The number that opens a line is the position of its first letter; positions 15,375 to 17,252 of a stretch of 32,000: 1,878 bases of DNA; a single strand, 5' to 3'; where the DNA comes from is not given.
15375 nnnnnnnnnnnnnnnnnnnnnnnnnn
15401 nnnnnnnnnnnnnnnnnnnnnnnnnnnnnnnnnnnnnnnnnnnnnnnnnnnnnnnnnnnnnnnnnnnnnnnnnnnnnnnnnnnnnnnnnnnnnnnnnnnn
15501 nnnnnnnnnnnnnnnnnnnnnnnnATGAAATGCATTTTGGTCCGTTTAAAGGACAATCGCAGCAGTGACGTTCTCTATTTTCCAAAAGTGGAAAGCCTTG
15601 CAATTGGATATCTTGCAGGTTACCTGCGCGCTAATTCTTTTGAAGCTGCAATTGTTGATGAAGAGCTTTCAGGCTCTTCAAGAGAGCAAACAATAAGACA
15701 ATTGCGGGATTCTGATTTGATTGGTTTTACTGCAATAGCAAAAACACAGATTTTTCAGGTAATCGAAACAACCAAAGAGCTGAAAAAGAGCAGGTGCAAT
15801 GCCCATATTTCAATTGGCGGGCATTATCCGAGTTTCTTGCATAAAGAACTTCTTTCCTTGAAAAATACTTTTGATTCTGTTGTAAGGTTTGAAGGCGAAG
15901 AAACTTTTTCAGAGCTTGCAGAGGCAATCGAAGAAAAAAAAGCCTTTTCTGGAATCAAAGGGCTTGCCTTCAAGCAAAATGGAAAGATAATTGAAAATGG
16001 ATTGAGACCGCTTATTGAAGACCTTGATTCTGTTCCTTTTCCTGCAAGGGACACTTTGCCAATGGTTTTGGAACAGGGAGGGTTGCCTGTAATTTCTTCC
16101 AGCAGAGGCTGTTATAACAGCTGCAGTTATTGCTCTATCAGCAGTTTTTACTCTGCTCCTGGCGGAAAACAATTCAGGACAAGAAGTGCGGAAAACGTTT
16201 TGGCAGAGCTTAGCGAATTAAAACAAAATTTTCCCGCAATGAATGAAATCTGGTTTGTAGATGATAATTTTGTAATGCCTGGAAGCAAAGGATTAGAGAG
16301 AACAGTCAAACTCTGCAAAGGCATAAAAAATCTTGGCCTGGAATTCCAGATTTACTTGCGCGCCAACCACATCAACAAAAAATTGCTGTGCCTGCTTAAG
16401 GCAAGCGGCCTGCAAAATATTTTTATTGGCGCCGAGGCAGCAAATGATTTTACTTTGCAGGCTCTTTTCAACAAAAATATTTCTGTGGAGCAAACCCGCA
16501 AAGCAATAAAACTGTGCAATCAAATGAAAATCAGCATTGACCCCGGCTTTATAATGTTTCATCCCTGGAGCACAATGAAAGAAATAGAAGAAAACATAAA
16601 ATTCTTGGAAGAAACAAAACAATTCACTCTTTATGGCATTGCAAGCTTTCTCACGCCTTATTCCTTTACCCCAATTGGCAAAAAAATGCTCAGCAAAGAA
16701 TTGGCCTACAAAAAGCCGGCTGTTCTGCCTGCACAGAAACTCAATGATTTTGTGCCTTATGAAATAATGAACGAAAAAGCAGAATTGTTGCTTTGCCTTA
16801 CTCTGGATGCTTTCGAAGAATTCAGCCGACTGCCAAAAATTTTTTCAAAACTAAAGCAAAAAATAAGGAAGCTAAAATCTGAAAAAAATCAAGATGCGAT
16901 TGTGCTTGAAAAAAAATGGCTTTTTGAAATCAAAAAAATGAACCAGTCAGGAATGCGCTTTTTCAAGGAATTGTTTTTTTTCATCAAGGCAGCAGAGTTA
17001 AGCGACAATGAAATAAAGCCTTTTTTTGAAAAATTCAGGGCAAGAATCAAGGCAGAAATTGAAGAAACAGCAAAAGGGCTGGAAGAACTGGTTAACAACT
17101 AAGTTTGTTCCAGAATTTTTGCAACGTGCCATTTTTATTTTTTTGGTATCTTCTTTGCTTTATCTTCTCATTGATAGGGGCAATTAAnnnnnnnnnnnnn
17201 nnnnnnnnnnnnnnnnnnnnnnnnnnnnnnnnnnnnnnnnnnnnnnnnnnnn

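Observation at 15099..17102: Four unannotated paralogous 25-29 aa peptide genes directly upstream of a B12-binding radical SAM enzyme: candidate archaeal RiPP-like system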

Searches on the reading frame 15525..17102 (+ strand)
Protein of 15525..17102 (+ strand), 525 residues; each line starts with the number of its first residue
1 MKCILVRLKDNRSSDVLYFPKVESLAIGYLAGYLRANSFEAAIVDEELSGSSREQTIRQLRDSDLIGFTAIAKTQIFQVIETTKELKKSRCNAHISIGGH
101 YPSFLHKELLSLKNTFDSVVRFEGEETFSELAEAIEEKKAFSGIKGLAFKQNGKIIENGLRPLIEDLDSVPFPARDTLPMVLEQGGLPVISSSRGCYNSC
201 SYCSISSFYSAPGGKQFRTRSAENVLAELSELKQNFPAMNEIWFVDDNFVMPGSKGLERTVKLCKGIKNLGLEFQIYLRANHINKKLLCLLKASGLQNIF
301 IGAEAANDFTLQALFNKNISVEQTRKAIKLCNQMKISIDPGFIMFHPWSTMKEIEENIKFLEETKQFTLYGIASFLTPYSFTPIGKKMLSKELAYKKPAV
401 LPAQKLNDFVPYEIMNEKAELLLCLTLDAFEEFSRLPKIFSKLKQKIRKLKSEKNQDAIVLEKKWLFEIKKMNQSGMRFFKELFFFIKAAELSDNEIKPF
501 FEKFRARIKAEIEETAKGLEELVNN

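Call 7: search_protein_families(library=pfam, proteins=[window:15525-17102:+], max_evalue=0.01)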
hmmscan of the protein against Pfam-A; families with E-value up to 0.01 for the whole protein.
window:15525-17102:+ (525 aa): 2 families
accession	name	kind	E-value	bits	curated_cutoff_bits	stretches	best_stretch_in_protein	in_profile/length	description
PF04055.27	Radical_SAM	-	2.6e-16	60.7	29.5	1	190-361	1-166/166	Radical SAM superfamily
PF02310.24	B12-binding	-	1.3e-15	57.7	32.1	1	23-131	13-120/121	B12 binding domain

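Call 8: search_protein_families(library=ncbifam, proteins=[window:15525-17102:+], max_evalue=0.01)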
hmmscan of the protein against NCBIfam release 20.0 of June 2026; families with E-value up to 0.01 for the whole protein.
window:15525-17102:+ (525 aa): 26 families (the best 25 are shown)
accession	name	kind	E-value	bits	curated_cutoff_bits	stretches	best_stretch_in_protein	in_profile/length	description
TIGR03471.1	HpnJ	equivalog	3.3e-40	138.3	577.6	1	42-381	48-380/472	hopanoid biosynthesis associated radical SAM protein HpnJ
TIGR02026.1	BchE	equivalog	1.4e-36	126.4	481.35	1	26-385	24-384/497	magnesium-protoporphyrin IX monomethyl ester anaerobic oxidative cyclase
NF050148.1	rSAM_ApyD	equivalog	2.4e-35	122.1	750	1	62-361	74-363/645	RiPP biosynthesis radical SAM protein ApyD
TIGR04072.2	rSAM_ladder_B12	equivalog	4.6e-30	104.6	360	1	58-373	64-361/443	lipid biosynthesis B12-binding/radical SAM protein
TIGR04479.1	bcpD_PhpK_rSAM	subfamily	1.2e-29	103.1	600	1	11-370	59-414/504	PhpK family radical SAM P-methyltransferase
TIGR04367.1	HpnR_B12_rSAM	equivalog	2.6e-28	98.8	650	1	19-349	17-338/490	hopanoid C-3 methylase HpnR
NF040542.1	rSAM_RCCLKC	equivalog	1.8e-25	90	450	1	57-365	43-351/423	arsinothricin biosynthesis radical SAM protein ArsL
NF038361.1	rSAM_Sden_1168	equivalog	3.7e-22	78.6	575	1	61-364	139-451/560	Sden_1168 family B12-binding radical SAM P-methyltransferase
TIGR04013.1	B12_SAM_MJ_1487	hypoth_equivalog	7.4e-20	71.1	251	1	54-363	35-332/382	TIGR04013 family B12-binding domain/radical SAM domain-containing protein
TIGR04014.1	B12_SAM_MJ_0865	equivalog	1.7e-19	69.9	360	1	90-389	66-359/434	methyl-coenzyme M reductase glutamine C-methyltransferase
NF040546.1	rSAM_CUAEP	equivalog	1.8e-19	69.8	500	1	25-365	14-342/468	CUAEP/CCAEP-tail radical SAM (seleno)protein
TIGR03975.1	rSAM_ocin_1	subfamily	1.9e-16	59.7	281.85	1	62-339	128-405/606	RiPP maturation radical SAM C-methyltransferase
NF033712.0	B12_rSAM_KedN5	subfamily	8e-15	54.1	700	1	25-251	18-253/624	KedN5 family methylcobalamin-dependent radical SAM C-methyltransferase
TIGR04385.1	B12_rSAM_cofa1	equivalog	4e-13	49.4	450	1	78-363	85-363/438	B12 lower ligand biosynthesis radical SAM protein BzaD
TIGR04190.1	B12_SAM_Ta0216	equivalog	1.3e-10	40.5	500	1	80-356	97-386/554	TIGR04190 family B12-binding domain/radical SAM domain protein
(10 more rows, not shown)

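Call 14: find_homologous_proteins(query=window:15525-17102:+, max_evalue=1e-10)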
Query window:15525-17102:+ (525 aa): 338 proteins with E <= 1e-10 among 8000 candidates; the best 120 are listed.
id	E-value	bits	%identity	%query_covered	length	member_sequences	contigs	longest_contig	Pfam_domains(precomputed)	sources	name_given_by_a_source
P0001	0.0e+0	1160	100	100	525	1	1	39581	PF04055.28,PF02310.25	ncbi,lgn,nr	ncbi:MAG: radical SAM protein [Candidatus ainarchaeum sp.]|nr:radical SAM protein [Candidatus ainarc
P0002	5.2e-295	997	85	100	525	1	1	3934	PF04055.28,PF02310.25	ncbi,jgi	jgi:radical SAM superfamily enzyme YgiQ (UPF0313 family)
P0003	1.5e-265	900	81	95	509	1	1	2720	PF04055.28,PF02310.25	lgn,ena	-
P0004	2.3e-246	837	70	99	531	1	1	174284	PF04055.28,PF02310.25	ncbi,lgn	-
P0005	3.9e-245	833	70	100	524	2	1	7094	PF04055.28,PF02310.25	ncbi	-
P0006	2.7e-242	823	70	99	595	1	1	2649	PF04055.28,PF02310.25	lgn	-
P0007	5.5e-240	816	69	100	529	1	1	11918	PF04055.28,PF02310.25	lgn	-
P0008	1.4e-239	814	70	99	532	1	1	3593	PF04055.28,PF02310.25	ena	-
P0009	2.6e-239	813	70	99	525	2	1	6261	PF04055.28,PF02310.25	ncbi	-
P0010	8.6e-238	808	70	99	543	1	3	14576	PF04055.28,PF02310.25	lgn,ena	-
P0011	6.2e-236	802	69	99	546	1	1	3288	PF04055.28,PF02310.25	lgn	-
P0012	7.2e-233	792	68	99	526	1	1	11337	PF04055.28,PF02310.25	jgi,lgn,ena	-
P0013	8.4e-233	792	66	100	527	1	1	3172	PF04055.28,PF02310.25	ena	-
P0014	1.6e-212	725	69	88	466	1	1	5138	PF04055.28,PF02310.25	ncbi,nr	ncbi:MAG: radical SAM protein, partial [Candidatus Diapherotrites archaeon]|nr:radical SAM protein [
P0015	8.7e-207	706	61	100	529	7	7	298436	PF04055.28,PF02310.25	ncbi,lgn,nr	ncbi:MAG: B12-binding domain-containing radical SAM protein [Candidatus Diapherotrites archaeon]|nr:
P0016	3.4e-199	681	60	100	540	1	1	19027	PF04055.28,PF02310.25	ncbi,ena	ncbi:MAG: radical SAM protein [archaeon]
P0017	8.7e-182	624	56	98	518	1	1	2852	PF04055.28,PF02310.25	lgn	-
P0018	1.6e-180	619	55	100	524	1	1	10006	PF04055.28,PF02310.25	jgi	jgi:anaerobic magnesium-protoporphyrin IX monomethyl ester cyclase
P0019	5.7e-172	591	54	100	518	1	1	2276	PF04055.28,PF02310.25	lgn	-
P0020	1.6e-168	580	52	100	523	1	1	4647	PF04055.28,PF02310.25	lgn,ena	-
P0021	3.8e-166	572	52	100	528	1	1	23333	PF04055.28,PF02310.25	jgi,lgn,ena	-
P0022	3.9e-166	572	54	98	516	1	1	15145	PF04055.28,PF02310.25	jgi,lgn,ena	-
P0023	5.7e-159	548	49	100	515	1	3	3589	PF04055.28,PF02310.25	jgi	-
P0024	7.6e-153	528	46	98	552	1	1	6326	PF04055.28,PF02310.25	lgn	-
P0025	3.6e-150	519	47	100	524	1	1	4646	PF04055.28,PF02310.25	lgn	-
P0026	9.2e-134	465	45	97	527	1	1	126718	PF04055.28,PF02310.25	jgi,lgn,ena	-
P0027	6.5e-125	436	53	77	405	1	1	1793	PF04055.28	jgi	jgi:radical SAM superfamily enzyme YgiQ (UPF0313 family)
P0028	4.3e-118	414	53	73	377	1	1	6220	PF04055.28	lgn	-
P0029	9.9e-111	389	47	75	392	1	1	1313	PF04055.28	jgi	jgi:radical SAM superfamily enzyme YgiQ (UPF0313 family)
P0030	1.5e-90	323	36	89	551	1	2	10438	PF04055.28,PF02310.25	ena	-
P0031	7.0e-89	317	36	94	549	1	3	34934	PF04055.28,PF02310.25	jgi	jgi:anaerobic magnesium-protoporphyrin IX monomethyl ester cyclase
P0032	1.5e-83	300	34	96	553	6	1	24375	PF04055.28,PF02310.25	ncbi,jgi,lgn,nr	ncbi:MAG: B12-binding domain-containing radical SAM protein [Deltaproteobacteria bacterium]|jgi:radi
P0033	3.1e-82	295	34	94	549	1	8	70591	PF04055.28,PF02310.25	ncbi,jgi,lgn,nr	ncbi:MAG: B12-binding domain-containing radical SAM protein [Deltaproteobacteria bacterium]|nr:B12-b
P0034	1.4e-81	293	34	92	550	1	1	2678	PF04055.28,PF02310.25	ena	-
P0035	8.1e-81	291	35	92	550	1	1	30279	PF04055.28,PF02310.25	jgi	jgi:anaerobic magnesium-protoporphyrin IX monomethyl ester cyclase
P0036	1.3e-78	283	36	94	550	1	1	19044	PF04055.28,PF02310.25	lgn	-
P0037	6.5e-77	278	39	73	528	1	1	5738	PF04055.28,PF02310.25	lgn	-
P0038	1.1e-76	277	49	56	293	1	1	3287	PF04055.28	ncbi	-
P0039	1.8e-75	273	39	74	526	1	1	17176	PF04055.28,PF02310.25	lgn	-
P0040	2.4e-74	269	40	70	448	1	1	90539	PF04055.28,PF02310.25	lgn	-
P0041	4.1e-71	259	41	66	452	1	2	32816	PF04055.28,PF02310.25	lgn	-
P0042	3.4e-69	252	38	67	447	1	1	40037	PF04055.28,PF02310.25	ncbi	-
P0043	3.3e-68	249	38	71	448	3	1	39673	PF04055.28,PF02310.25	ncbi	-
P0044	1.6e-66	243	37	71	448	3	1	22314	PF04055.28,PF02310.25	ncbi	-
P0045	1.8e-66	243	38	71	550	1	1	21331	PF04055.28,PF02310.25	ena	-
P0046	9.9e-65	238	32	97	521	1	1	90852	PF04055.28,PF02310.25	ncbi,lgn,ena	-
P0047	1.6e-64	237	38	66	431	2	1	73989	PF04055.28,PF02310.25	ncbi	ncbi:MAG: radical SAM protein [Armatimonadota bacterium]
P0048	1.3e-63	234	37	65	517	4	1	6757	PF04055.28,PF02310.25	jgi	jgi:radical SAM superfamily enzyme YgiQ (UPF0313 family)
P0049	6.6e-63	232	35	77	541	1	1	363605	PF04055.28,PF02310.25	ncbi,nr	ncbi:MAG: B12-binding domain-containing radical SAM protein [Chloroflexi bacterium]|nr:B12-binding d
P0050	1.8e-62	230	35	65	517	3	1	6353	PF04055.28,PF02310.25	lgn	-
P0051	2.7e-62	230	40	65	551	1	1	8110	PF04055.28,PF02310.25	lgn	-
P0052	3.6e-62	229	37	66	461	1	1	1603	PF04055.28,PF02310.25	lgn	-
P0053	5.3e-61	225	34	77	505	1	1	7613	PF04055.28,PF02310.25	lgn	-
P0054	2.0e-60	223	35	71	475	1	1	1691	PF04055.28,PF02310.25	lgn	-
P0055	2.2e-60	223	34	76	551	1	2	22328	PF04055.28,PF02310.25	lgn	-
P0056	5.1e-60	222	38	66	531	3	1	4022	PF04055.28,PF02310.25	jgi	jgi:radical SAM superfamily enzyme YgiQ (UPF0313 family)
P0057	4.3e-59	219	39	65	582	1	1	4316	PF04055.28,PF02310.25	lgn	-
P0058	5.9e-59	219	37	66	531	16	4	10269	PF04055.28,PF02310.25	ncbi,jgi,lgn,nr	ncbi:MAG: radical SAM protein [Deltaproteobacteria bacterium]|jgi:radical SAM superfamily enzyme Ygi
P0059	2.7e-58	216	37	66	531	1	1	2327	PF04055.28,PF02310.25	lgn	-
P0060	2.9e-58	216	37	66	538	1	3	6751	PF04055.28,PF02310.25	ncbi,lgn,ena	-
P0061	3.8e-58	216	34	73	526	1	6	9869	PF04055.28,PF02310.25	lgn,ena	-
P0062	9.9e-58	214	33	72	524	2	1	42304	PF04055.28,PF02310.25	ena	-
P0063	1.3e-57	214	35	69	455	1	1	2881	PF04055.28,PF02310.25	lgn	-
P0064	3.2e-57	213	33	82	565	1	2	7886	PF04055.28,PF02310.25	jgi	jgi:radical SAM superfamily enzyme YgiQ (UPF0313 family)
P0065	5.2e-57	212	36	66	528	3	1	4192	PF04055.28,PF02310.25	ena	-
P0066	6.5e-57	212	34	76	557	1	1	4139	PF04055.28,PF02310.25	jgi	jgi:radical SAM superfamily enzyme YgiQ (UPF0313 family)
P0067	4.6e-56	209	32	86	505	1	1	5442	PF04055.28,PF02310.25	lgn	-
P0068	4.9e-56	209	31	82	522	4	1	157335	PF04055.28,PF02310.25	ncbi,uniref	ncbi:radical SAM protein [Streptomyces sp. NPDC002039]|uniref:B12-binding domain-containing radical 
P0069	5.3e-56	209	34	71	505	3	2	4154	PF04055.28,PF02310.25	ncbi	-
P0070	6.9e-56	208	33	70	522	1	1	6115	PF04055.28,PF02310.25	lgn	-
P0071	1.0e-55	208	33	72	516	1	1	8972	PF04055.28,PF02310.25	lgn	-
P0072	2.1e-55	207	34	68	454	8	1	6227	PF04055.28,PF02310.25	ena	-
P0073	2.9e-55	206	34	71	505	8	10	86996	PF04055.28,PF02310.25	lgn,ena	-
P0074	5.3e-55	205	33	70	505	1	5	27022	PF04055.28,PF02310.25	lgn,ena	-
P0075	5.5e-55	205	32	74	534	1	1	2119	PF04055.28,PF02310.25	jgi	jgi:anaerobic magnesium-protoporphyrin IX monomethyl ester cyclase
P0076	1.0e-54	205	29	90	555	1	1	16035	PF04055.28,PF02310.25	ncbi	ncbi:MAG: B12-binding domain-containing radical SAM protein [Candidatus Helarchaeota archaeon]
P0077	2.0e-54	204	35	66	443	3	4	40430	PF04055.28,PF02310.25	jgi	-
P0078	6.5e-54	202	34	65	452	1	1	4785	PF04055.28,PF02310.25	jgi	-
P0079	1.1e-53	201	34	65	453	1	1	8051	PF04055.28,PF02310.25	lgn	-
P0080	1.7e-53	201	30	89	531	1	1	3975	PF04055.28,PF02310.25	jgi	jgi:anaerobic magnesium-protoporphyrin IX monomethyl ester cyclase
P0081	2.4e-53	200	33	70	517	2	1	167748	PF04055.28,PF02310.25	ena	-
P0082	3.4e-53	199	34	66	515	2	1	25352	PF04055.28,PF02310.25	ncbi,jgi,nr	ncbi:MAG: B12-binding domain-containing radical SAM protein [Bacteroidales bacterium]|jgi:radical SA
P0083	7.6e-53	198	32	73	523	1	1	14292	PF04055.28,PF02310.25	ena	-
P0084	5.2e-52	196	33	73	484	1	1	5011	PF04055.28,PF02310.25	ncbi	-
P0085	5.6e-52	195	35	71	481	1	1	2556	PF04055.28,PF02310.25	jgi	jgi:radical SAM superfamily enzyme YgiQ (UPF0313 family)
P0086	1.1e-51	194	35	66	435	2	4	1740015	PF04055.28,PF02310.25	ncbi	ncbi:MAG: B12-binding domain-containing radical SAM protein [Armatimonadota bacterium]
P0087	1.5e-51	194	30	92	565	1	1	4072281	PF04055.28,PF02310.25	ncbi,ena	-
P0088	1.6e-51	194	34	69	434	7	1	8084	PF04055.28,PF02310.25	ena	-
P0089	1.8e-51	194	32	74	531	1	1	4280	PF04055.28,PF02310.25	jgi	-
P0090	2.1e-51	194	34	70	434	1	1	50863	PF04055.28,PF02310.25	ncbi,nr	ncbi:MAG: radical SAM protein [Armatimonadota bacterium]|nr:radical SAM protein [Armatimonadota bact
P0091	4.3e-50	189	34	71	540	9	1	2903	PF04055.28,PF02310.25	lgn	-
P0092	6.2e-50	189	34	71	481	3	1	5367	PF04055.28,PF02310.25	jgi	jgi:anaerobic magnesium-protoporphyrin IX monomethyl ester cyclase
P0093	4.3e-49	186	31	77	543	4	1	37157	PF04055.28,PF02310.25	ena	-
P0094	4.4e-49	186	39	54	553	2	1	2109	PF04055.28,PF02310.25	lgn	-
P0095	5.1e-49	186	34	75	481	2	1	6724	PF04055.28,PF02310.25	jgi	jgi:anaerobic magnesium-protoporphyrin IX monomethyl ester cyclase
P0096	6.8e-49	185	31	72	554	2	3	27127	PF04055.28,PF02310.25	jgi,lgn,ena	-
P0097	1.3e-48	184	30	89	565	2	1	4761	PF04055.28,PF02310.25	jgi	jgi:radical SAM superfamily enzyme YgiQ (UPF0313 family)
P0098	1.7e-48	184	43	44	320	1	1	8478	PF04055.28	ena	-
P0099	1.8e-48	184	33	72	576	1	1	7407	PF04055.28,PF02310.25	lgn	-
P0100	2.4e-48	183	31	73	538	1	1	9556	PF04055.28,PF02310.25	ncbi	-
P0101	4.7e-48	183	34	69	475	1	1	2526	PF04055.28,PF02310.25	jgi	jgi:radical SAM superfamily enzyme YgiQ (UPF0313 family)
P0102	5.2e-48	182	32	79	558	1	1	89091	PF04055.28,PF02310.25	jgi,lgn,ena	-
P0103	5.6e-48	182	36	56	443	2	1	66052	PF04055.28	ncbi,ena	-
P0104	2.0e-47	180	34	71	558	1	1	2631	PF04055.28,PF02310.25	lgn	-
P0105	4.2e-47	179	31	77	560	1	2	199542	PF04055.28,PF02310.25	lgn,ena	-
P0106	4.4e-47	179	30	76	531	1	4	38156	PF04055.28,PF02310.25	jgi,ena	jgi:anaerobic magnesium-protoporphyrin IX monomethyl ester cyclase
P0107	2.2e-46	177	33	71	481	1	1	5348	PF04055.28,PF02310.25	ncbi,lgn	-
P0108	2.5e-46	177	30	81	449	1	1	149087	PF04055.28,PF02310.25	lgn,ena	-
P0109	2.6e-46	177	30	66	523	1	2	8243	PF04055.28,PF02310.25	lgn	-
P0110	4.3e-46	176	37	65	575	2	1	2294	PF04055.28,PF02310.25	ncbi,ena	-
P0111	1.4e-45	174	31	88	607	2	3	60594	PF04055.28,PF02310.25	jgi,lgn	jgi:radical SAM superfamily enzyme YgiQ (UPF0313 family)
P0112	2.1e-45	174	31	76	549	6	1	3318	PF04055.28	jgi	-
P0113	3.1e-45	173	34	71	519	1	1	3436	PF04055.28,PF02310.25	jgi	jgi:anaerobic magnesium-protoporphyrin IX monomethyl ester cyclase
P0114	9.2e-45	172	30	81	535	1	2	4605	PF04055.28,PF02310.25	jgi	jgi:radical SAM superfamily enzyme YgiQ (UPF0313 family)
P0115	1.3e-44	171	30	65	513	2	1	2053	PF04055.28,PF02310.25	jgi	jgi:radical SAM superfamily enzyme YgiQ (UPF0313 family)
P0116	1.4e-44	171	32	72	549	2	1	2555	PF04055.28,PF02310.25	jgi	jgi:radical SAM superfamily enzyme YgiQ (UPF0313 family)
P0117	2.9e-44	170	32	67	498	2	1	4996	PF04055.28,PF02310.25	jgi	-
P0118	4.0e-44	170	33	69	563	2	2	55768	PF04055.28,PF02310.25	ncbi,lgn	-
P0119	1.2e-43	168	34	69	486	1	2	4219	PF04055.28,PF02310.25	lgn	-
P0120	1.3e-43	168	34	71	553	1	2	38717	PF04055.28,PF02310.25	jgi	jgi:radical SAM superfamily enzyme YgiQ (UPF0313 family)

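Call 16: find_encoding_contigs(protein=P0004, flank=4000, max_places=2)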
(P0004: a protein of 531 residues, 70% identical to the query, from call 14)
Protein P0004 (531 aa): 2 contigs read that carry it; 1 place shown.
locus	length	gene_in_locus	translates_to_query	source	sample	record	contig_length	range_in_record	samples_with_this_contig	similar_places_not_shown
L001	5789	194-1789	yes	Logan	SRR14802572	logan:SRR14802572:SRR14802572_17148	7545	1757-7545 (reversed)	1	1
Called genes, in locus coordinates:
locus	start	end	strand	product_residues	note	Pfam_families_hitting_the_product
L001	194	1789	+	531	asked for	PF02310:B12-binding, PF04055:Radical_SAM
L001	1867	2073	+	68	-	-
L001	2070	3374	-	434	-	PF13660:DUF4147, PF05161:MOFRL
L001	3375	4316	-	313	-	PF00702:Hydrolase, PF13419:HAD_2 (faint)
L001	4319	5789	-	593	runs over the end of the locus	-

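Call 17: find_encoding_contigs(protein=P0015, flank=4000, max_places=3)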
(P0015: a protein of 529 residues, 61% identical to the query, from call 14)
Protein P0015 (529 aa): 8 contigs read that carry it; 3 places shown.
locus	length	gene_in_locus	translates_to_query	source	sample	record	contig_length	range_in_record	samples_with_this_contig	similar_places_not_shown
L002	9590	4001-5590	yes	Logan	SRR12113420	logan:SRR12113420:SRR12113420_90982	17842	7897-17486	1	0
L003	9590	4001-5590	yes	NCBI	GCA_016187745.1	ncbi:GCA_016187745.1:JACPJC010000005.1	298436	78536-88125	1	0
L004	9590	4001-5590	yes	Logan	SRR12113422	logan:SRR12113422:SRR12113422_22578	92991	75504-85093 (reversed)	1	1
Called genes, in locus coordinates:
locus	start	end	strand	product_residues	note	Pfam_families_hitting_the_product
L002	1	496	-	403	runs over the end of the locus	-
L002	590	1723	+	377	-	PF01637:ATPase_2, PF13191:AAA_16, PF00270:DEAD (faint), PF24883:NPHP3_N (faint), PF00004:AAA, PF05729:NACHT, PF13401:AAA_22, PF22703:Cdc6_lid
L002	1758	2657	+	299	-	-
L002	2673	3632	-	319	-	PF01047:MarR (faint), PF08279:HTH_11 (faint), PF12840:HTH_20 (faint), PF13404:HTH_AsnC-type, PF13412:HTH_24, PF22451:NirdL-like_HTH (faint), PF13404:HTH_AsnC-type, PF13412:HTH_24, +2 more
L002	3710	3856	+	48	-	-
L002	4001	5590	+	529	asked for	PF02310:B12-binding, PF04055:Radical_SAM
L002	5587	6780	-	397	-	PF01926:MMR_HSR1, PF06071:YchF-GTPase_C (faint), PF08438:YGR210-like_G4, PF02824:TGS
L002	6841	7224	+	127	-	-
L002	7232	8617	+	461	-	PF00004:AAA, PF21960:RCF1-5-like_lid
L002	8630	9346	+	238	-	PF01135:PCMT, PF05175:MTS, PF13489:Methyltransf_23 (faint), PF02390:Methyltransf_4, PF13847:Methyltransf_31, PF08241:Methyltransf_11, PF08242:Methyltransf_12, PF13649:Methyltransf_25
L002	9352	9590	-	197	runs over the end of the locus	?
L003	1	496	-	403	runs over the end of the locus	-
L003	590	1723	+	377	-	PF01637:ATPase_2, PF13191:AAA_16, PF00270:DEAD (faint), PF24883:NPHP3_N (faint), PF00004:AAA, PF05729:NACHT, PF13401:AAA_22, PF22703:Cdc6_lid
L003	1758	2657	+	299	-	-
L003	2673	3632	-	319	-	PF01047:MarR (faint), PF08279:HTH_11 (faint), PF12840:HTH_20 (faint), PF13404:HTH_AsnC-type, PF13412:HTH_24, PF22451:NirdL-like_HTH (faint), PF13404:HTH_AsnC-type, PF13412:HTH_24, +2 more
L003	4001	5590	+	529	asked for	PF02310:B12-binding, PF04055:Radical_SAM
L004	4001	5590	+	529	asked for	PF02310:B12-binding, PF04055:Radical_SAM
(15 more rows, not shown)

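Call 18: find_encoding_contigs(protein=P0026, flank=4000, max_places=2)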
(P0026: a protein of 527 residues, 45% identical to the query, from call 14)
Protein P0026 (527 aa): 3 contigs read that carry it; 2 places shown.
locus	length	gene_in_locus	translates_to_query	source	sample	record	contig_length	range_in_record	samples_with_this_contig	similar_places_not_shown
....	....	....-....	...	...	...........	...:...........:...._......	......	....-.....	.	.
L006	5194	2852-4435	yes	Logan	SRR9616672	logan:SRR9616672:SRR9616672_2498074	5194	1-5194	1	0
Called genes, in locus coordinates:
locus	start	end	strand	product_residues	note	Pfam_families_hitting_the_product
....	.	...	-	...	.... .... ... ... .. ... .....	-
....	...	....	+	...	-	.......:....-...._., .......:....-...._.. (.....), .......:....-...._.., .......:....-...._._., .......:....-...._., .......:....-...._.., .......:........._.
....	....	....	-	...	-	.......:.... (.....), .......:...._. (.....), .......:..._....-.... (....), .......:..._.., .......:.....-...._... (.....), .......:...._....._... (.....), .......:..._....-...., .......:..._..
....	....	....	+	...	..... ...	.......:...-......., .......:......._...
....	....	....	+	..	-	-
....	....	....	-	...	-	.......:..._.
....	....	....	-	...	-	-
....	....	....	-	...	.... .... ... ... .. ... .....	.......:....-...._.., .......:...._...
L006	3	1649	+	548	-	?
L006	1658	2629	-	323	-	PF01047:MarR (faint), PF12802:MarR_2 (faint), PF13404:HTH_AsnC-type (weak), PF13412:HTH_24, PF22451:NirdL-like_HTH (faint), PF01037:AsnC_trans_reg (faint), PF13404:HTH_AsnC-type, PF13412:HTH_24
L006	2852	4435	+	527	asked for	PF02310:B12-binding, PF04055:Radical_SAM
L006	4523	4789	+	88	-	-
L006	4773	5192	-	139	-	?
